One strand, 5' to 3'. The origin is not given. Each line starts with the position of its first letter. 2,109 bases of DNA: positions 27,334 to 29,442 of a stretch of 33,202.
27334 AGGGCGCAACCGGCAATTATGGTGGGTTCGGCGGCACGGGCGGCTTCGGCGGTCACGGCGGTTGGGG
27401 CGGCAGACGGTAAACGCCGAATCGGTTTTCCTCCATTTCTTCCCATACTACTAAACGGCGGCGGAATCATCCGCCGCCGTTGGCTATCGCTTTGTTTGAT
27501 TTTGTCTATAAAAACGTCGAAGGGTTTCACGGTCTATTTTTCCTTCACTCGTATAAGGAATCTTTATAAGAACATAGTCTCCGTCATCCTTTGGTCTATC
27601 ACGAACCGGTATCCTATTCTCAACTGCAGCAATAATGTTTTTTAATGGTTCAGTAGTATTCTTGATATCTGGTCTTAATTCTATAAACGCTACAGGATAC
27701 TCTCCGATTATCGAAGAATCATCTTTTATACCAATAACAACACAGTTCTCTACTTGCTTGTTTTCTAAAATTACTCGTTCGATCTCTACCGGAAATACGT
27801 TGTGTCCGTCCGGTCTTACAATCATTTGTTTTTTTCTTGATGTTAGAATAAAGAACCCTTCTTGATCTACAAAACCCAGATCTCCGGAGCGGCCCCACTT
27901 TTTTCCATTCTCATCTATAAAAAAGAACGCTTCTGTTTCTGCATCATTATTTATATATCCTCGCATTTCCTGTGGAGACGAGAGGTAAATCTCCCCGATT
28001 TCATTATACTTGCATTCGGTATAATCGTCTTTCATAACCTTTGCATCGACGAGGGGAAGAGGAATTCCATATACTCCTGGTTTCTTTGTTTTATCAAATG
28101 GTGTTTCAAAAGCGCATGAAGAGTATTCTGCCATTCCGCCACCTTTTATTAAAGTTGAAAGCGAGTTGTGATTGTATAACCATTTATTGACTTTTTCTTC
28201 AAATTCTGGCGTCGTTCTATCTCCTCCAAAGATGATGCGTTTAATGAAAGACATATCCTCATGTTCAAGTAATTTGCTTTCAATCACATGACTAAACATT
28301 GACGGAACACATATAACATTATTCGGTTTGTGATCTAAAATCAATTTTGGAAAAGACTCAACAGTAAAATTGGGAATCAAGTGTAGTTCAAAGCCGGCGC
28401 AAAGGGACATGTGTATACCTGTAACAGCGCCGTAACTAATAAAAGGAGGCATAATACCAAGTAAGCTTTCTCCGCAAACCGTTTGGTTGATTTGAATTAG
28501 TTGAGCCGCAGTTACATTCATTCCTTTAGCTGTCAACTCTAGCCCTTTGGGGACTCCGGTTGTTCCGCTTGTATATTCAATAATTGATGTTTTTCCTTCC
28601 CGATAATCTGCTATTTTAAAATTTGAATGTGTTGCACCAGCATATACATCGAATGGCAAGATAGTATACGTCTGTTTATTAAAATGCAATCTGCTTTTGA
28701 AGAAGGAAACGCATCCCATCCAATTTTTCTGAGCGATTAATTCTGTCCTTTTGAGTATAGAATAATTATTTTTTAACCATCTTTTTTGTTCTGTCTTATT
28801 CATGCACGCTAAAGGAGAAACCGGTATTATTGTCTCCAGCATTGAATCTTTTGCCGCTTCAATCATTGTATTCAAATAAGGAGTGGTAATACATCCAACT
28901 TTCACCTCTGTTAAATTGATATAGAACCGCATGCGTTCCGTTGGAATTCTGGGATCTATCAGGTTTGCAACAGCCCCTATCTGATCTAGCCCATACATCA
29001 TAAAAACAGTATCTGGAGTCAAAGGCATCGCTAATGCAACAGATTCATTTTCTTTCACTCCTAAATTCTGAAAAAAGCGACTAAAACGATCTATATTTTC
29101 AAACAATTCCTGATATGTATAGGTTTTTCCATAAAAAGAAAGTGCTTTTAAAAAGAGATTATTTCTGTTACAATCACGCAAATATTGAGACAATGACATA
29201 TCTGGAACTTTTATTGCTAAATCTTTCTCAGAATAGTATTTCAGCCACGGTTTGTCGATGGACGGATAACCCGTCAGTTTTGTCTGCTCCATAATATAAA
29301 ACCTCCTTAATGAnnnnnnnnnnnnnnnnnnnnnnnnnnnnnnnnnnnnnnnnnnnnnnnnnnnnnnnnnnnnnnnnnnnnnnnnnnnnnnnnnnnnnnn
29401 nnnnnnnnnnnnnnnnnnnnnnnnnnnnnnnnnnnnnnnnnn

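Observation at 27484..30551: Sharply AT-rich 3.1-kb islet: XRE regulator plus a divergent operon of an orphan 3-TM protein and a stand-alone adenylating enzyme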

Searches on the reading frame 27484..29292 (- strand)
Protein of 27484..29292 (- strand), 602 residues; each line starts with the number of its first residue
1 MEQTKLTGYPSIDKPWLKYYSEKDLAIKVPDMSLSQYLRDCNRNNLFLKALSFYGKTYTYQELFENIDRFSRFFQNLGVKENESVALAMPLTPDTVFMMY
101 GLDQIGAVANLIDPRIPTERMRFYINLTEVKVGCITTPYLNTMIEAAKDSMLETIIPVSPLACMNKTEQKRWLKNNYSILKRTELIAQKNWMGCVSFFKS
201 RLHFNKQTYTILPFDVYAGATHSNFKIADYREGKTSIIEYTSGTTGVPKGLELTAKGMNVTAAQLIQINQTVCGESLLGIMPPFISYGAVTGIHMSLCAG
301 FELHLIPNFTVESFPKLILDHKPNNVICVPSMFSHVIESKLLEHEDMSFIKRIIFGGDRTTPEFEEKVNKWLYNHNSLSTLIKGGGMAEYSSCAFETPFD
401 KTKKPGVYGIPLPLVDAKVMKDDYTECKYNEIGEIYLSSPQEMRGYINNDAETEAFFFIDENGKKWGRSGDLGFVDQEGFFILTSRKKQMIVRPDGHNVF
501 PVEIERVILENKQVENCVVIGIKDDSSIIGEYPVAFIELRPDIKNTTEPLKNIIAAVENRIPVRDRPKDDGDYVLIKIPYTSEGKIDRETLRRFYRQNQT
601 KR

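Call 3: search_protein_families(library=pfam, proteins=[window:27484-29292:-], max_evalue=0.01)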
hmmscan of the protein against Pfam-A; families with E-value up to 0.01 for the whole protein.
window:27484-29292:- (602 aa): 2 families
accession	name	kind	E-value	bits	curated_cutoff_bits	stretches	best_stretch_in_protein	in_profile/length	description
PF00501.34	AMP-binding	-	3.4e-56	191.1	29.9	1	50-446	13-383/384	AMP-binding enzyme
PF13193.12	AMP-binding_C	-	9.6e-07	30.1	24.5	1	503-585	1-76/76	AMP-binding enzyme C-terminal domain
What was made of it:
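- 27484..29292 (-): 602-aa class I adenylate-forming (ANL) enzyme, FadD-like, second gene of the operon. Pfam AMP-binding 191 bits and AMP-binding_C 30 bits, both above cut-off (call 3).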

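Call 4: search_protein_families(library=ncbifam, proteins=[window:27484-29292:-], max_evalue=0.01)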
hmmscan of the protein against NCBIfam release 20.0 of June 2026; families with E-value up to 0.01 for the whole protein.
window:27484-29292:- (602 aa): 107 families (the best 25 are shown)
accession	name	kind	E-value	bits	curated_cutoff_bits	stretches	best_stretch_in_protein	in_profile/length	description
NF004837.0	PRK06187.1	subfamily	7.2e-71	239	476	1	33-600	9-527/531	long-chain-fatty-acid--CoA ligase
NF004114.0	PRK05605.1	equivalog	8.1e-67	225.8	766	1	12-591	13-565/575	long-chain-fatty-acid--CoA ligase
NF006181.0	PRK08314.1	subfamily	4.2e-65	220.1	705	1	16-591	7-550/563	long-chain-fatty-acid--CoA ligase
NF005220.0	PRK06710.1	equivalog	2.5e-58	197.6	1116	2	231-553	204-516/563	long-chain-fatty-acid--CoA ligase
NF005714.0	PRK07529.1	subfamily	4e-58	197.3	632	1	56-593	62-574/640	acyl-CoA synthetase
NF052269.1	Staph_lig_FadD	equivalog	1.6e-49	168.6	650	1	219-599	136-497/499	long-chain-fatty-acid--CoA ligase FadD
NF004822.0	PRK06178.1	equivalog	2.3e-47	161.9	782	1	31-593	36-565/571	acyl-CoA synthetase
NF002966.0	PRK03640.1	equivalog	6.2e-46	157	556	2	224-594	132-479/483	o-succinylbenzoate--CoA ligase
NF005307.0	PRK06839.1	equivalog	1.7e-42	145.7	748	1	56-594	26-492/496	o-succinylbenzoate--CoA ligase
NF005702.0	PRK07514.1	subfamily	1.4e-41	142.5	558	1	221-597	145-502/506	malonyl-CoA synthase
TIGR01733.1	AA-adenyl-dom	subfamily_domain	4.7e-41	140.9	317.4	2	233-519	120-409/409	amino acid adenylation domain-containing protein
NF005463.0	PRK07059.1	subfamily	8.1e-41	140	869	1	13-593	2-554/557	long-chain-fatty-acid--CoA ligase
NF006182.0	PRK08316.1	subfamily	4.8e-40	137.5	663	2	220-599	158-521/523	fatty acyl-CoA synthetase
TIGR01923.1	menE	equivalog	4.2e-39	134.6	330.15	1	59-590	1-441/442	o-succinylbenzoate--CoA ligase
NF009233.0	PRK12583.1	subfamily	8.4e-39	133.4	832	1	55-593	43-548/558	fatty acid CoA ligase family protein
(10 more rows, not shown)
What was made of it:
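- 27484..29292 (-): The best NCBIfam models are long-chain-fatty-acid--CoA ligases, all far below their cut-offs (call 4).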

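Call 5: search_protein_families(library=padloc, proteins=[window:27484-29292:-], max_evalue=0.1)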
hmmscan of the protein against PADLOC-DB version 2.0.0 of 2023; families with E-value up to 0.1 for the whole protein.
window:27484-29292:- (602 aa): 0 families
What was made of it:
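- On Known anti-phage defence systems (PADLOC-DB v2): No hit for the ligase or the membrane protein (call 5).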

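Call 11: find_homologous_proteins(query=window:27484-29292:-, max_evalue=1e-30)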
Query window:27484-29292:- (602 aa): 2721 proteins with E <= 1e-30 among 8000 candidates; the best 120 are listed.
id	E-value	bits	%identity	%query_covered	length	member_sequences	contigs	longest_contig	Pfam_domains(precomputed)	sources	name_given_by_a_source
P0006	0.0e+0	1395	100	100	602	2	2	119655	PF00501.35,PF13193.13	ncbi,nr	ncbi:MAG: class I adenylate-forming enzyme family protein [Clostridia bacterium]|nr:class I adenylat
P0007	4.0e-267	905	66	99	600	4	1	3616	PF00501.35,PF13193.13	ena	-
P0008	5.1e-259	879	65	99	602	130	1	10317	PF00501.35,PF13193.13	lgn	-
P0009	3.9e-257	872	64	97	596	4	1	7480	PF00501.35,PF13193.13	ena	-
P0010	4.4e-254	862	63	98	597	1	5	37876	PF00501.35,PF13193.13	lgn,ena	-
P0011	1.5e-242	824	61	99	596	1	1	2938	PF00501.35,PF13193.13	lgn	-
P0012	2.6e-219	748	57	99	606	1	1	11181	PF00501.35,PF13193.13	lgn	-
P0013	3.4e-216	737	54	100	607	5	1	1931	PF00501.35,PF13193.13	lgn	-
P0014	4.7e-215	734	57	98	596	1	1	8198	PF00501.35,PF13193.13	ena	-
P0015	2.0e-212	725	55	99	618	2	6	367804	PF00501.35,PF13193.13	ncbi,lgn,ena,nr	ncbi:MAG: acyl--CoA ligase [Bacilli bacterium]|nr:acyl--CoA ligase [Bacilli bacterium]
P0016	2.4e-211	721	54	100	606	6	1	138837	PF00501.35,PF13193.13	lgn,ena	-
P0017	5.1e-211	720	54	98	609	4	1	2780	PF00501.35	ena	-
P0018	1.1e-209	716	54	99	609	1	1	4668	PF00501.35,PF13193.13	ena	-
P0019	2.7e-209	715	55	97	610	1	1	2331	PF00501.35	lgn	-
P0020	3.4e-209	714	54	98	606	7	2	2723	PF00501.35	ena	-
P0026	2.1e-202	692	53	98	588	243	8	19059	PF00501.35,PF13193.13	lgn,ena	-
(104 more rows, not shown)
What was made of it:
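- More than 2,700 homologues exist in gut and rumen Firmicutes annotated as acyl-CoA ligases (call 11).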

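Call 13: find_encoding_contigs(protein=P0006, flank=10000)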
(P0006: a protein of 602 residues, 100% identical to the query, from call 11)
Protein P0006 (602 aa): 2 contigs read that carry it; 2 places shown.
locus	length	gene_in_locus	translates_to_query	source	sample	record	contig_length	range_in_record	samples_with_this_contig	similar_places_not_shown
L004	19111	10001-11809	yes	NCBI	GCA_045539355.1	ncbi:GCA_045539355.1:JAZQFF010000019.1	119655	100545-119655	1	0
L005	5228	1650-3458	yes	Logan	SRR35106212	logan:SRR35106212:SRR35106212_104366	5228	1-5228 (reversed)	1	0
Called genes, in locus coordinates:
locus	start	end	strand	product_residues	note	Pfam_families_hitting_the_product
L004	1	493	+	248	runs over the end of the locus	PF00005:ABC_tran, PF13304:AAA_21 (weak)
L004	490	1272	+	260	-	PF00528:BPD_transp_1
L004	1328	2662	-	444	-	PF18073:Zn_ribbon_LapB, PF13191:AAA_16 (faint), PF13481:AAA_25, PF03796:DnaB_C (weak), PF06745:ATPase, PF23442:DUF7125, PF13401:AAA_22 (faint), PF13541:ChlI (weak), +1 more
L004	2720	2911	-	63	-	PF12844:HTH_19 (weak), PF13560:HTH_31, PF01381:HTH_3, PF13413:HTH_25 (weak)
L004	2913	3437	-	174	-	-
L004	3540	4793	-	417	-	-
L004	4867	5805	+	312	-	PF13421:Band_7_1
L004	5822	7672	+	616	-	PF00128:Alpha-amylase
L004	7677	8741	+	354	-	PF01008:IF-2B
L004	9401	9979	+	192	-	-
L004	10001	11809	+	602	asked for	PF00501:AMP-binding, PF13193:AMP-binding_C (weak)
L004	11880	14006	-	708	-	PF14262:Cthe_2159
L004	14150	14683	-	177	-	-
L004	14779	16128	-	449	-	PF01276:OKR_DC_1, PF05889:SepSecS (weak), PF01053:Cys_Met_Meta_PP (faint), PF03711:OKR_DC_1_C (weak)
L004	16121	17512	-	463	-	PF13353:Fer4_12, PF04055:Radical_SAM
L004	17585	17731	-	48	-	PF13165:SCIFF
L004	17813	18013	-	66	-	PF12844:HTH_19, PF13560:HTH_31, PF01381:HTH_3, PF13443:HTH_26 (weak)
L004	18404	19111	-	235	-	?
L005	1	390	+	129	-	?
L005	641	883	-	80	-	PF13443:HTH_26, PF01381:HTH_3 (weak)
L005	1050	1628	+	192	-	-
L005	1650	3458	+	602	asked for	PF00501:AMP-binding, PF13193:AMP-binding_C (weak)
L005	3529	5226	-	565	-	?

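Call 14: find_encoding_contigs(protein=P0010, flank=10000)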
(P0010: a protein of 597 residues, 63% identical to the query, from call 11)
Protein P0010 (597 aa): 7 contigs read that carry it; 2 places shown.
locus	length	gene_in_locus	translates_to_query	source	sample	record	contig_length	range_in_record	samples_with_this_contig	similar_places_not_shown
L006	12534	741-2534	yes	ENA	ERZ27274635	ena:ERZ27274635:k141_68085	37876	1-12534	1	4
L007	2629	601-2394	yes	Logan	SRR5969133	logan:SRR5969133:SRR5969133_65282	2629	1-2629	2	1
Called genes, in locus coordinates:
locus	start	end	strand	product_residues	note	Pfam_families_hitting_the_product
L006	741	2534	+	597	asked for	PF00501:AMP-binding, PF13193:AMP-binding_C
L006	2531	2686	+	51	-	-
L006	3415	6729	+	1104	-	PF00293:NUDIX, PF22548:AEP-TOTE, PF04851:ResIII, PF00270:DEAD, PF13091:PLDc_2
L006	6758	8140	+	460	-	PF04326:SLFN_AlbA_2, PF13749:HATPase_c_4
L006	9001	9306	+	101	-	PF12844:HTH_19, PF13560:HTH_31 (weak), PF01381:HTH_3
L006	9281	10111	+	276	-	-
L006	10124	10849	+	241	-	-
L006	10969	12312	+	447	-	PF04326:SLFN_AlbA_2, PF13730:HTH_36 (faint), PF13749:HATPase_c_4, PF01047:MarR (faint), PF13412:HTH_24 (weak)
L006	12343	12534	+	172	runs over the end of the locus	PF03692:CxxCxxCC (weak)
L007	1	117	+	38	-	?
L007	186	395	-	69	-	PF13443:HTH_26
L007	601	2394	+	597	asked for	PF00501:AMP-binding, PF13193:AMP-binding_C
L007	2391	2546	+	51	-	-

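Call 16: find_encoding_contigs(protein=P0015, flank=8000, max_places=3)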
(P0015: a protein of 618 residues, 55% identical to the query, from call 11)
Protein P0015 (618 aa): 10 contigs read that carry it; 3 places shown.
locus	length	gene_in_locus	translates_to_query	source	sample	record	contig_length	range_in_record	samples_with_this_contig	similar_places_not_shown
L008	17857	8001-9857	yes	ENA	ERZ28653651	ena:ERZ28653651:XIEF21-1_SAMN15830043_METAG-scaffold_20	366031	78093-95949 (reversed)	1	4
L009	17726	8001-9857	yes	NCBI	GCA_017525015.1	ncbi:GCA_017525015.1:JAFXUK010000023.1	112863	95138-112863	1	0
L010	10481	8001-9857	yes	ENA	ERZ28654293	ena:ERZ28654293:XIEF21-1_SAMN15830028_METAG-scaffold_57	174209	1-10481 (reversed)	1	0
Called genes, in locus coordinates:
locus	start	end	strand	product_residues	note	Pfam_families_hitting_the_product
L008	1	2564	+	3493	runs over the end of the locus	PF13519:VWA_2 (faint), PF05738:Cna_B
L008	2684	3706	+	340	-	-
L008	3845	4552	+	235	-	PF00696:AA_kinase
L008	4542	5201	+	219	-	PF01128:IspD, PF02348:CTP_transf_3, PF12804:NTP_transf_3 (weak)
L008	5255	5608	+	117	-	-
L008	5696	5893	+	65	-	-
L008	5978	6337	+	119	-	-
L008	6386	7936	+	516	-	PF28550:DUF8436, PF01266:DAO (faint), PF03486:HI0933_like, PF07992:Pyr_redox_2, PF13738:Pyr_redox_3 (faint), PF21688:FAD-depend_C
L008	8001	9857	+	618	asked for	PF00501:AMP-binding, PF13193:AMP-binding_C (weak)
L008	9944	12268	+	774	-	PF00512:HisKA, PF02518:HATPase_c, PF00072:Response_reg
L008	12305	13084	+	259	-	PF01627:Hpt (faint), PF00072:Response_reg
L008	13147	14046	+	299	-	PF00892:EamA, PF03151:TPT (faint), PF08449:UAA (faint), PF00892:EamA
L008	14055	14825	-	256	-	-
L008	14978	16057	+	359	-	PF03033:Glyco_transf_28, PF00534:Glycos_transf_1 (weak), PF04101:Glyco_tran_28_C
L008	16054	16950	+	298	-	PF01565:FAD_binding_4, PF02873:MurB_C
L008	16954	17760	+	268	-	PF08478:POTRA_1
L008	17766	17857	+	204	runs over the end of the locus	PF02677:QueH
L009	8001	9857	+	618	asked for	PF00501:AMP-binding, PF13193:AMP-binding_C (weak)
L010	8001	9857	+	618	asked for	PF00501:AMP-binding, PF13193:AMP-binding_C (weak)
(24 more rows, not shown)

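Call 17: find_encoding_contigs(protein=P0016, flank=8000, max_places=3)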
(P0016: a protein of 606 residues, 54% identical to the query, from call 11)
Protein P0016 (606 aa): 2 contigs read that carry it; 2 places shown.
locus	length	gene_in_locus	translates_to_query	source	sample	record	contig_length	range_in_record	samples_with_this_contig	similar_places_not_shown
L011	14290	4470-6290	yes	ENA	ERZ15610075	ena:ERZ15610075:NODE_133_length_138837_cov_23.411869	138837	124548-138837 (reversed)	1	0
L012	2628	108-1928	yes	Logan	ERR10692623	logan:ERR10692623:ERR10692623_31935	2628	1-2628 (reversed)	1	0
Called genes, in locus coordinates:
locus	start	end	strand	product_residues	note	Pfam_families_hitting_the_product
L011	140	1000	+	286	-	PF00126:HTH_1, PF03466:LysR_substrate (weak)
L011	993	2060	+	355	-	PF01928:CYTH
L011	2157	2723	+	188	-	PF01725:Ham1p_like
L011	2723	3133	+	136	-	PF00293:NUDIX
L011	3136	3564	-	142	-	PF00293:NUDIX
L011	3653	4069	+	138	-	PF00583:Acetyltransf_1, PF13508:Acetyltransf_7 (weak)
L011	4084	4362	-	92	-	PF01381:HTH_3 (weak)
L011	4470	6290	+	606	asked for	PF00501:AMP-binding, PF13193:AMP-binding_C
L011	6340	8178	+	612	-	PF00512:HisKA, PF02518:HATPase_c, PF00072:Response_reg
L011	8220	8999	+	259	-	PF01627:Hpt (weak), PF00072:Response_reg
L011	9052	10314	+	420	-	PF06245:DUF1015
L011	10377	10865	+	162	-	PF12685:SpoIIIAH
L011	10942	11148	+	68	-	PF00196:GerE, PF04545:Sigma70_r4, PF08281:Sigma70_r4_2, PF08279:HTH_11 (weak), PF04967:HTH_10 (weak)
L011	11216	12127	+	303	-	PF10646:Germane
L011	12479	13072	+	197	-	-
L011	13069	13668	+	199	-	-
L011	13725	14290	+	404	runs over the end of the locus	-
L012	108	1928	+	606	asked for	PF00501:AMP-binding, PF13193:AMP-binding_C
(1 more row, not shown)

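Call 37: find_related_loci(query=window:27484-29292:-, collection=viral_contigs, flank=8000)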
Query window:27484-29292:- (602 aa) in viral_contigs; peptide patterns used: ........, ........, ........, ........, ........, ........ (x = any residue, [..] = any of these).
No stretch of DNA in the collection matches any of the patterns.

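Call 41: search_protein_families(library=pfam, proteins=[L006:2531-2686:+], max_evalue=0.1)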
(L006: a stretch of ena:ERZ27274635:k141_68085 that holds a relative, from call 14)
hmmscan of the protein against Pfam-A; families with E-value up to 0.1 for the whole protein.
L006:2531-2686:+ (51 aa): 0 families

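Call 43: find_encoding_contigs(protein=P0008, flank=6000, max_places=3)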
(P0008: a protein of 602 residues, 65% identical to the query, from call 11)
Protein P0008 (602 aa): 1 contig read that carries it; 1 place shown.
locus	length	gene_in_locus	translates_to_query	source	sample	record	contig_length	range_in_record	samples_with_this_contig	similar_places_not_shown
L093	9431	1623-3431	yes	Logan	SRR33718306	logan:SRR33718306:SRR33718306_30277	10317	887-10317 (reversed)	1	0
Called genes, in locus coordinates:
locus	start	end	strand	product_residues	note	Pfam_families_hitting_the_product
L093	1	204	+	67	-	?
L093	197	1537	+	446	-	PF01938:TRAM (weak), PF05958:tRNA_U5-meth_tr, PF09445:Methyltransf_15 (faint), PF03602:Cons_hypoth95 (weak), PF05175:MTS (weak), PF08241:Methyltransf_11 (weak), PF13649:Methyltransf_25, PF13847:Methyltransf_31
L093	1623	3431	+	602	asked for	PF00501:AMP-binding, PF13193:AMP-binding_C (weak)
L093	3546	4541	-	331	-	-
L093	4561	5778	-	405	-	PF25390:WD40_RLD (faint), PF13540:RCC1_2 (faint)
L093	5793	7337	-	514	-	PF08239:SH3_3 (weak)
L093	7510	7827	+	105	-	-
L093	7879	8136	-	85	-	PF01084:Ribosomal_S18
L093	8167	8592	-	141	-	PF00436:SSB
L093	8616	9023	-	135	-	PF01250:Ribosomal_S6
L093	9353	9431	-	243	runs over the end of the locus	PF01738:DLH (faint), PF12146:Hydrolase_4, PF00561:Abhydrolase_1, PF12697:Abhydrolase_6 (weak), PF00326:Peptidase_S9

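Call 44: find_encoding_contigs(protein=P0026, flank=6000, max_places=4)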
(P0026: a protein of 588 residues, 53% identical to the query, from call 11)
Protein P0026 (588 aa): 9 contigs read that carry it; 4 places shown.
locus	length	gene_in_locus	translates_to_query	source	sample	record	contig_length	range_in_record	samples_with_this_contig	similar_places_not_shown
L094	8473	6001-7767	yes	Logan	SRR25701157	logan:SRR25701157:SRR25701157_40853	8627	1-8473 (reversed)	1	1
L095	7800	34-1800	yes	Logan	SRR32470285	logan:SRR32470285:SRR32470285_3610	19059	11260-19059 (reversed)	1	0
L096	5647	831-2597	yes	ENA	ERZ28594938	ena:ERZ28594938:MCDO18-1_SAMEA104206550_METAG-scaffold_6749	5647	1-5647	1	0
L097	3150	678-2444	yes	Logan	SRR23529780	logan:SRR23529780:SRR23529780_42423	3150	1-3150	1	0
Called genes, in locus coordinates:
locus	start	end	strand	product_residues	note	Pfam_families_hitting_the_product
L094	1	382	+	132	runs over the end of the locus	PF00380:Ribosomal_S9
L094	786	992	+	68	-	PF04024:PspC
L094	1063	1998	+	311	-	PF07751:Abi_2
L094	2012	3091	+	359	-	PF00089:Trypsin, PF13365:Trypsin_2, PF00595:PDZ (weak), PF13180:PDZ_2, PF17820:PDZ_6 (weak)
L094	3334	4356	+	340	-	PF00899:ThiF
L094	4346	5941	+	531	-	PF00005:ABC_tran, PF02463:SMC_N (faint), PF13555:AAA_29 (faint), PF13304:AAA_21 (faint), PF13401:AAA_22 (faint), PF00005:ABC_tran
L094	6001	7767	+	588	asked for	PF00501:AMP-binding, PF13193:AMP-binding_C (weak)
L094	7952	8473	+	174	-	?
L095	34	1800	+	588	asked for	PF00501:AMP-binding, PF13193:AMP-binding_C (weak)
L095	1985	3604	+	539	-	PF00512:HisKA, PF02518:HATPase_c, PF00072:Response_reg (weak)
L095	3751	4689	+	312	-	PF00781:DAGK_cat, PF19279:YegS_C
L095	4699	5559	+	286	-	PF02666:PS_Dcarbxylase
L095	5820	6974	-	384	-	PF13641:Glyco_tranf_2_3, PF00535:Glycos_transf_2, PF13632:Glyco_trans_2_3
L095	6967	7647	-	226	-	PF06541:ABC_trans_CmpB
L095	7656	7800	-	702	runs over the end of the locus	PF17876:CSD2 (weak), PF00773:RNB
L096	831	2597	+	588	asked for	PF00501:AMP-binding, PF13193:AMP-binding_C (weak)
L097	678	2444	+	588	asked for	PF00501:AMP-binding, PF13193:AMP-binding_C (weak)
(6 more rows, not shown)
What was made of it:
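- Most close ligase relatives are in ordinary chromosomal settings: next to a hybrid histidine kinase, DAG kinase and PS decarboxylase, or a tRNA methyltransferase (calls 16, 17, 43, 44). Relatives at 53% identity lie beside DAG kinase and phosphatidylserine decarboxylase genes (call 44).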
